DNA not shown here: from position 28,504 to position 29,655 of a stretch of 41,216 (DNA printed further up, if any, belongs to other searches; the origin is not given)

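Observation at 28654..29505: Four-copy family of GCT-encoded periodic Ala-repeat proteins taking up about 7.5% of the phage genome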

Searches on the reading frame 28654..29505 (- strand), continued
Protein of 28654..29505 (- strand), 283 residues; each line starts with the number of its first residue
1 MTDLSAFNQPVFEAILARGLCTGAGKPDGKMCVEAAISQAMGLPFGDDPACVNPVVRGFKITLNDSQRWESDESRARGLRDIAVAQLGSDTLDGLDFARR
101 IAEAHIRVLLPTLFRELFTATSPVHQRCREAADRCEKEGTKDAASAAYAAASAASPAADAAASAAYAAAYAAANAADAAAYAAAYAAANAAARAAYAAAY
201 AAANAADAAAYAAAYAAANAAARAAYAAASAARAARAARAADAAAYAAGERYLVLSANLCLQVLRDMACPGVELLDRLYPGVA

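Call 55: find_related_loci(query=A4, collection=genome_contigs, flank=6000)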
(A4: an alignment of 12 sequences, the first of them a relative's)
Query A4 (230 aa) in genome_contigs; peptide patterns used: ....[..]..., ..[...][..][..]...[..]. (x = any residue, [..] = any of these).
82 stretches matched a pattern; 18 encode a relative of the query (tblastn E <= 1e-3); 18 distinct loci.
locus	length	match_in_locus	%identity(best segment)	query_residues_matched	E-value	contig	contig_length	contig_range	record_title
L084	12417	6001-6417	99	1-139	7e-83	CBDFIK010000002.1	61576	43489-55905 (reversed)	MAG: Bryobacterales bacterium isolate ee5020dd-fb21-4a65-a252-f506cf0156f0 genome assembly, contig: contig_2, whole geno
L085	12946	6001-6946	100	1-230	8e-83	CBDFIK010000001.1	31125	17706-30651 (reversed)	MAG: Bryobacterales bacterium isolate ee5020dd-fb21-4a65-a252-f506cf0156f0 genome assembly, contig: contig_1, whole geno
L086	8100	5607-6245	43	13-220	4e-40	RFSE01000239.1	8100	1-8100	MAG: Proteobacteria bacterium isolate WB4_2_1501 contig_100_238, whole genome shotgun sequence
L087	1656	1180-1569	48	21-143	7e-36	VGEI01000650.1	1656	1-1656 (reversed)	MAG: Alphaproteobacteria bacterium isolate K_Offshore_80m_m2_053 K_Offshore_80m_m2_053_Ga0194132_10117355, whole genome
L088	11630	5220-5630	50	10-139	2e-35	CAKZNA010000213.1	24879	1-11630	MAG TPA_asm: uncultured Sphingomonadales bacterium isolate ERR2094169_bin.63_CONCOCT_v1.1_MAG genome assembly, contig: E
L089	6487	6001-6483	44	17-179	7e-35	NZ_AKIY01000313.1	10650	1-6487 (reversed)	Bradyrhizobium sp. YR681 PMI42_contig_932.932, whole genome shotgun sequence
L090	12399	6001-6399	47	13-138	1e-33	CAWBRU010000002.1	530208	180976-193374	MAG: uncultured Alphaproteobacteria bacterium isolate MFD00392.bin.2.78 genome assembly, contig: contig_10622, whole gen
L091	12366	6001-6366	49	13-130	6e-33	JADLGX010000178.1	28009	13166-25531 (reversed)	MAG: Candidatus Eisenbacteria bacterium isolate SJ457 c_000000316719, whole genome shotgun sequence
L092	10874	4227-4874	42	13-214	1e-32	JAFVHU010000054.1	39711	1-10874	MAG: Afipia sp. isolate RGIG5183 Sheep_Abomasum.Co__c596096, whole genome shotgun sequence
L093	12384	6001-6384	51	13-133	2e-32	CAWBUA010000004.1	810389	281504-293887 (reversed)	MAG: uncultured Alphaproteobacteria bacterium isolate MFD05502.bin.1.117 genome assembly, contig: contig_22790, whole ge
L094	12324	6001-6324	49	13-119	4e-31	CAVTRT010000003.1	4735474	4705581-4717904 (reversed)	MAG: uncultured Actinomycetota bacterium isolate MFD09495.bin.2.13 genome assembly, contig: contig_272, whole genome sho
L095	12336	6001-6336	47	21-131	5e-31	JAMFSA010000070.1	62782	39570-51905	MAG: Mucilaginibacter xinganensis isolate NGEE_A_bin37 k127_457356, whole genome shotgun sequence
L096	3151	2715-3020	52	16-117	4e-31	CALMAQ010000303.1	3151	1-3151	MAG TPA_asm: uncultured Verrucomicrobia bacterium isolate SRR13685169_bin.9_CONCOCT_v1.1_MAG genome assembly, contig: NO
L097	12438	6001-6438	42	1-139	2e-29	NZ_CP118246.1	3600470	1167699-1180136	Devosia algicola strain G20-9 chromosome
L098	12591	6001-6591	38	13-214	3e-29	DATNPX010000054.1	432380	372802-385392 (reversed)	MAG TPA_asm: Oculatellaceae cyanobacterium isolate SMAG_U16492 k141_445023, whole genome shotgun sequence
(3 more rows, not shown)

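Call 68: find_encoding_contigs(protein=P0062, flank=10000, max_places=2)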
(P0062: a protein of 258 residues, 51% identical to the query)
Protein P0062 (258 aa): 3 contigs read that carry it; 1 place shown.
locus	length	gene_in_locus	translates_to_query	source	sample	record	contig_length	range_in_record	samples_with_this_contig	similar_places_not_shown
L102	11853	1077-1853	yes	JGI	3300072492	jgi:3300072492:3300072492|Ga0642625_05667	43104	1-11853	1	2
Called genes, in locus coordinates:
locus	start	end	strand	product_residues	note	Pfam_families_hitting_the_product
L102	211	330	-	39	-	-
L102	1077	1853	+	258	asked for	-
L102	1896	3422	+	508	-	-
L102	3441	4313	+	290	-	-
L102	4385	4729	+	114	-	-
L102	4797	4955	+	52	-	-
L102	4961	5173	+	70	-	-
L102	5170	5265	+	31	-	-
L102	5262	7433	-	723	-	PF13481:AAA_25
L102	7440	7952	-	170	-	PF00149:Metallophos (weak), PF12850:Metallophos_2 (weak)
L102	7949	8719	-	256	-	-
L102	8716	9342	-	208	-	-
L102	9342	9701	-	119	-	PF10263:SprT-like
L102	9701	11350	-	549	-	PF00270:DEAD, PF04851:ResIII, PF00271:Helicase_C, PF10571:UPF0547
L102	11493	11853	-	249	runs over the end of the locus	-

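Call 69: find_encoding_contigs(protein=P0014, flank=10000, max_places=2)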
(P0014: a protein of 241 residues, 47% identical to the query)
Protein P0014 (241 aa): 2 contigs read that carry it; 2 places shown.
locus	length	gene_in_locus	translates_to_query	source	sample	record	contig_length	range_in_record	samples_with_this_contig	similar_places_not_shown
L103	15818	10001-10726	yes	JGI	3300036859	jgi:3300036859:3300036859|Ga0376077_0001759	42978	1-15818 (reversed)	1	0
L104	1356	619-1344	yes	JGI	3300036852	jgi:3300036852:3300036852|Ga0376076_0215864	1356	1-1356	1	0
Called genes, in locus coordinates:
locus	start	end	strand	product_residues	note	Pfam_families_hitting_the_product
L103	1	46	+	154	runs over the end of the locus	-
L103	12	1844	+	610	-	PF00580:UvrD-helicase, PF13245:AAA_19, PF13604:AAA_30, PF01443:Viral_helicase1 (faint), PF13361:UvrD_C, PF13538:UvrD_C_2 (weak)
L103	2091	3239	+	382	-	PF02195:ParB_N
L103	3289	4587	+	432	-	-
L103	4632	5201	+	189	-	-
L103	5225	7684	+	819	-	PF14528:LAGLIDADG_3 (weak), PF13307:Helicase_C_2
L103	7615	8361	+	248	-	PF01555:N6_N4_Mtase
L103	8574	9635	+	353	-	-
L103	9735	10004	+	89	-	-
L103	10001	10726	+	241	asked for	-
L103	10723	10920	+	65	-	-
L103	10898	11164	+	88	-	-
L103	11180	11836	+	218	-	-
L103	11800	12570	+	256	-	PF27955:C160412_helical (weak)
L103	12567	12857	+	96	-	-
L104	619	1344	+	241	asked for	-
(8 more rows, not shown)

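Call 84: find_encoding_contigs(protein=P0001, flank=3000, max_places=3)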
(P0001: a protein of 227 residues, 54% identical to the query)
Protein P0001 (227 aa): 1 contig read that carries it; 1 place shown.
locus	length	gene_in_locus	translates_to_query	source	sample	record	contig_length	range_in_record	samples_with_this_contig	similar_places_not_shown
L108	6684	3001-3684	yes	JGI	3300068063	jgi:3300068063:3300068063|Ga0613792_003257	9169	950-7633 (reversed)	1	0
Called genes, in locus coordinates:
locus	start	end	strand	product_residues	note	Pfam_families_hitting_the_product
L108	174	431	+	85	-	-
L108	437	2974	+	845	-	PF09250:Prim-Pol, PF05272:VapE-like_dom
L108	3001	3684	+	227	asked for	-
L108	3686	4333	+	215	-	-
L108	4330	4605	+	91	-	-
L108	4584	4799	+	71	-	-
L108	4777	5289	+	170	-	-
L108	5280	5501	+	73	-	-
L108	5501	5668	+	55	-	-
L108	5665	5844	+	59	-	-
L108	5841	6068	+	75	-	-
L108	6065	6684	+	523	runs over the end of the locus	?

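Call 85: find_encoding_contigs(protein=P0005, flank=3000, max_places=3)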
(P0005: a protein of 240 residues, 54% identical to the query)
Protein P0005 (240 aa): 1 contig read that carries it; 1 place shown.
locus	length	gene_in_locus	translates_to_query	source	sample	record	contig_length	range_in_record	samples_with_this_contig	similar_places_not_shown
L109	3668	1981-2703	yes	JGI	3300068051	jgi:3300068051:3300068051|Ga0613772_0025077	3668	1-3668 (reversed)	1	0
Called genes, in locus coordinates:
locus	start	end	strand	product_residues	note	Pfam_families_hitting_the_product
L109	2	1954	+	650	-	?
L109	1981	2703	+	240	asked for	-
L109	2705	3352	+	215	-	-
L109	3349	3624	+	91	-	-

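Call 86: find_encoding_contigs(protein=P0002, flank=3000, max_places=3)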
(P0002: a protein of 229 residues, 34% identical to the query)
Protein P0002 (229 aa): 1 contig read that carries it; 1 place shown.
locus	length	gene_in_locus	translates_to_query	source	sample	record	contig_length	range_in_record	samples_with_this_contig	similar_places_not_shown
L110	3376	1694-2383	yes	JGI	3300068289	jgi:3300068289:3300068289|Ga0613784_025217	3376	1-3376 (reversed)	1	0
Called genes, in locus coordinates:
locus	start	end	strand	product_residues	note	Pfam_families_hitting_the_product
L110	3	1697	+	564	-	?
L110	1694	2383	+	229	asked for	-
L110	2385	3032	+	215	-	-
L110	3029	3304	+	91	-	-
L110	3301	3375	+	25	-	?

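Call 89: list_cluster_members(proteins=[P0003, P0042, P0046, P0065, P0100, P0103, P0126, P0130, P0137, P0146])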
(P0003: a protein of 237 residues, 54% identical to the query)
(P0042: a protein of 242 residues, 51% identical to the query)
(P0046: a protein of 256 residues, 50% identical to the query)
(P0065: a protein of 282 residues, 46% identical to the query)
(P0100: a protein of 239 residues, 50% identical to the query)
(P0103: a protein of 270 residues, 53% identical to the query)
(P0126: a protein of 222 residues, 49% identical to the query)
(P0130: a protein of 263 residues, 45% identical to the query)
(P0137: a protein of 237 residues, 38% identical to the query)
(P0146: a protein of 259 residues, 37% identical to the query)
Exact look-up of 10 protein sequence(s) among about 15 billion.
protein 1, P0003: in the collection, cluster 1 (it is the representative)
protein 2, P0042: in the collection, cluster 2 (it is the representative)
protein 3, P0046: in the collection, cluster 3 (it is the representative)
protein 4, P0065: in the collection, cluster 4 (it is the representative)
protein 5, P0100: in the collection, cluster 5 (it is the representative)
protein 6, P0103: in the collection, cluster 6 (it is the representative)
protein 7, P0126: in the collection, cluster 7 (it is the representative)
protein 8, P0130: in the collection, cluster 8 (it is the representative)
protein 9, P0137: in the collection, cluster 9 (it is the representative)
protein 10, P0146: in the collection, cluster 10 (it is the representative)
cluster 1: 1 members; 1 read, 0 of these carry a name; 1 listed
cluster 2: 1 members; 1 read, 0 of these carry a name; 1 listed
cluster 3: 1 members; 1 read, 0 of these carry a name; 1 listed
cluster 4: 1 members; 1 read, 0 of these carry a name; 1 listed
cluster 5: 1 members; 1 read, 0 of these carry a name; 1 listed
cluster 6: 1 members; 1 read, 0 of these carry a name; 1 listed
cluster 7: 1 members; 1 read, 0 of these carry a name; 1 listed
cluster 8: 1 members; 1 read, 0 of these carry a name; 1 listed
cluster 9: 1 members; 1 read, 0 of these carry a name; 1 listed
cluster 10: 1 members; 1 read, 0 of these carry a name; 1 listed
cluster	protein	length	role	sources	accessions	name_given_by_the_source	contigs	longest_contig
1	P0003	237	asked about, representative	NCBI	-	-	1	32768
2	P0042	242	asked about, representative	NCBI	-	-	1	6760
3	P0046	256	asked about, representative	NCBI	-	-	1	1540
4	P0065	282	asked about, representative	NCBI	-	-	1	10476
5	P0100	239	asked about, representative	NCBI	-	-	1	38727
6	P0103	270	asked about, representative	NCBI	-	-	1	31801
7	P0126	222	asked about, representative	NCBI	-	-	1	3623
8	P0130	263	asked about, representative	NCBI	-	-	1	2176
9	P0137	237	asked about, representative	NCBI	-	-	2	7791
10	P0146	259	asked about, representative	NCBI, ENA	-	-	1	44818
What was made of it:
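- Tried and rejected: Source names for ten NCBI members: none carried a name (call 89).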
